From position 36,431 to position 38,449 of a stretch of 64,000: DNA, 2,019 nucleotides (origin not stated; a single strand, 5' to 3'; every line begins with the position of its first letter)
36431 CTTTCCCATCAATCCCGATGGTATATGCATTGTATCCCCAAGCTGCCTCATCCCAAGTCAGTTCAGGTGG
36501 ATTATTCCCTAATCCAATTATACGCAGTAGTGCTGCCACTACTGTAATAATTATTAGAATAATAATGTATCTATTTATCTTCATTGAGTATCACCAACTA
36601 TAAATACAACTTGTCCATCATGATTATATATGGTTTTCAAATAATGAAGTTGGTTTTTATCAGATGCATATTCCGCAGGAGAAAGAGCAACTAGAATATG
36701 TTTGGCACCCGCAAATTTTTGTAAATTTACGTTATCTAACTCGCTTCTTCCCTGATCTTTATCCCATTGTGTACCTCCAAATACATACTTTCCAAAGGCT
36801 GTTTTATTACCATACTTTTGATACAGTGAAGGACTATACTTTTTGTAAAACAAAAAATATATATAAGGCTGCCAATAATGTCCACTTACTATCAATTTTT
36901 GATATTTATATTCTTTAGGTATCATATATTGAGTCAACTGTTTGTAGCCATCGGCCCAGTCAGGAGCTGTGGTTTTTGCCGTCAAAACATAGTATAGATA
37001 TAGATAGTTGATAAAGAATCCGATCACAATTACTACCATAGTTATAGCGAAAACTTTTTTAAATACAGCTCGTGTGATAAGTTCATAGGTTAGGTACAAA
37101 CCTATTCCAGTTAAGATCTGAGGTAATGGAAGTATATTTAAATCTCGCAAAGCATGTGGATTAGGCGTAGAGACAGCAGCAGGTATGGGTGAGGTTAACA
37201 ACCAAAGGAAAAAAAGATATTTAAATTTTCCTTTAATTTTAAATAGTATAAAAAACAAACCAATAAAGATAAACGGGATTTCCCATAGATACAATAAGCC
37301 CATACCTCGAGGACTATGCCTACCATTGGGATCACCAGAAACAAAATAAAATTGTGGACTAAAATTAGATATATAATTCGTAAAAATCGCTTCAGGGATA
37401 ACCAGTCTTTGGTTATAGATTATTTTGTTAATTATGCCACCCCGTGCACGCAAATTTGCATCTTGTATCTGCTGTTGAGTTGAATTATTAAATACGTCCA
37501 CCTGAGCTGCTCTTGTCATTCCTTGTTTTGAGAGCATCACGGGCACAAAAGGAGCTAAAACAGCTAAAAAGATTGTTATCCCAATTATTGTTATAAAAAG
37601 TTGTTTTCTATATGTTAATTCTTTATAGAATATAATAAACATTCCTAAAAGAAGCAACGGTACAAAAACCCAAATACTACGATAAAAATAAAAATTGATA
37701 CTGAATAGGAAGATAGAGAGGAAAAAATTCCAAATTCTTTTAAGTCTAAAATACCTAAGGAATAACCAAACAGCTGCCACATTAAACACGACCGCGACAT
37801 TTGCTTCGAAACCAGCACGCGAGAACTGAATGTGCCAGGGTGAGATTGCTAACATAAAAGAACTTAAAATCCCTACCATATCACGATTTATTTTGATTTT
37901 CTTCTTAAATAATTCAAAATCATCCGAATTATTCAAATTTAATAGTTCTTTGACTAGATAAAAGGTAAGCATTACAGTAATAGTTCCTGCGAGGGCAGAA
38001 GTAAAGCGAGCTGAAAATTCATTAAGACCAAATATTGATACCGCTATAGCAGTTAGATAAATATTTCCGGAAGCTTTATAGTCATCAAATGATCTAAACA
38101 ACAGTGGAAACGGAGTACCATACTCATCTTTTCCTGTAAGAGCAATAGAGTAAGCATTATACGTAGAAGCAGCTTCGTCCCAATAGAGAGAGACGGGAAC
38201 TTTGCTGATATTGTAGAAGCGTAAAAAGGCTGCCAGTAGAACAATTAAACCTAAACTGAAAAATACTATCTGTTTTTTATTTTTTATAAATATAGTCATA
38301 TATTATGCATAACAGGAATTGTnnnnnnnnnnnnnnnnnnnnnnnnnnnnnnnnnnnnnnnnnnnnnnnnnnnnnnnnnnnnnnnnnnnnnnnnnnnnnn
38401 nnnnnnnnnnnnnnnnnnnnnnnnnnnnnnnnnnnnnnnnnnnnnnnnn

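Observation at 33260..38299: Tandem triplication of GT39/ArnT-like genes preceded by a DPM1-like donor synthase, with two more GT39 copies at 52133..55383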

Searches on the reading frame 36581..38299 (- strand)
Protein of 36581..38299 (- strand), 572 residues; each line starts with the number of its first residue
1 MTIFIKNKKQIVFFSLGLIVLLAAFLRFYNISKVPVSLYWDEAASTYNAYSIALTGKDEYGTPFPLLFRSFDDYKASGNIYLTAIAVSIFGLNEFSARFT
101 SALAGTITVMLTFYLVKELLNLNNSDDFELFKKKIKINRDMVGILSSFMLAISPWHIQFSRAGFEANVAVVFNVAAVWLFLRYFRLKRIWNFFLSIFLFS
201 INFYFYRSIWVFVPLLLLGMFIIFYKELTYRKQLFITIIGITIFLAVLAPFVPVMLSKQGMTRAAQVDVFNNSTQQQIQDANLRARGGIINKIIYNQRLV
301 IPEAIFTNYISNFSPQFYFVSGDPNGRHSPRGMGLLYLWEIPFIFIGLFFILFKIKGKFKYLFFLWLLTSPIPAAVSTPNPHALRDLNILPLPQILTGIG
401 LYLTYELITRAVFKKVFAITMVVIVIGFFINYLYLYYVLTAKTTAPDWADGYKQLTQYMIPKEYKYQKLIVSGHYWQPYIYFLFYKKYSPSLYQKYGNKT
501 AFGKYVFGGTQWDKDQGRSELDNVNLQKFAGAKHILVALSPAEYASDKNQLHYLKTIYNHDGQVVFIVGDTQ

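Call 5: search_protein_families(library=pfam, proteins=[window:36581-38299:-], max_evalue=0.01)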
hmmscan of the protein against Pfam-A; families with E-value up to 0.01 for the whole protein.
window:36581-38299:- (572 aa): 1 family
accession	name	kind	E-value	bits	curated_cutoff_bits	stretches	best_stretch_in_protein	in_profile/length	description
PF13231.12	PMT_2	-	1.2e-06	29.2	26.1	2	81-121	8-48/160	Dolichyl-phosphate-mannose-protein mannosyltransferase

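Call 50: find_homologous_proteins(query=window:36581-38299:-, max_evalue=1e-50)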
Query window:36581-38299:- (572 aa): 3062 proteins with E <= 1e-50 among 8000 candidates; the best 120 are listed.
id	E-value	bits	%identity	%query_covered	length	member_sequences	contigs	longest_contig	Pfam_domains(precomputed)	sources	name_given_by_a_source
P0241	0.0e+0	1277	100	100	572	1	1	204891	PF13231.13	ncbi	-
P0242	0.0e+0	1054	78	100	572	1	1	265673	PF13231.13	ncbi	-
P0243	5.9e-296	1001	75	100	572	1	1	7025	PF13231.13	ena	-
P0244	6.6e-221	753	60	99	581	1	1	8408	PF13231.13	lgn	-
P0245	8.7e-190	650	54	98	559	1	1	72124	-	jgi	jgi:4-amino-4-deoxy-L-arabinose transferase-like glycosyltransferase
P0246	1.1e-182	627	51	98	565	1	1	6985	PF13231.13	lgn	-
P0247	1.4e-180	620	52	96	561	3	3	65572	PF13231.13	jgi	-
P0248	2.6e-180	619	51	97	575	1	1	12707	-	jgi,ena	-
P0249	1.0e-179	617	51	95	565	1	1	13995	PF13231.13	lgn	-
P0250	3.0e-179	616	53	97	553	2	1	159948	PF02366.25,PF13231.13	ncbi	-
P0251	1.3e-178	613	51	98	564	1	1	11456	-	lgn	-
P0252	8.0e-178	611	52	97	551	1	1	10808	PF13231.13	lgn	-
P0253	7.4e-177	608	49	98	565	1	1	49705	-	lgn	-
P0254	1.8e-176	606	51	96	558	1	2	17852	PF13231.13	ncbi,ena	-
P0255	2.6e-176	606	51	97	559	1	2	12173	PF02366.25,PF13231.13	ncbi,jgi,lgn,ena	-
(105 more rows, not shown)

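Call 72: search_protein_families(library=ncbifam, proteins=[window:36581-38299:-], max_evalue=0.01)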
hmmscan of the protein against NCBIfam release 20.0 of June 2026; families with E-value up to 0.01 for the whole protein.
window:36581-38299:- (572 aa): 1 family
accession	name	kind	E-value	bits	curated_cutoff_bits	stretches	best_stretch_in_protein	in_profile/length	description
TIGR03663.1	TIGR03663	subfamily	0.002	17.2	126.25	1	17-212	5-169/435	flippase activity-associated protein Agl23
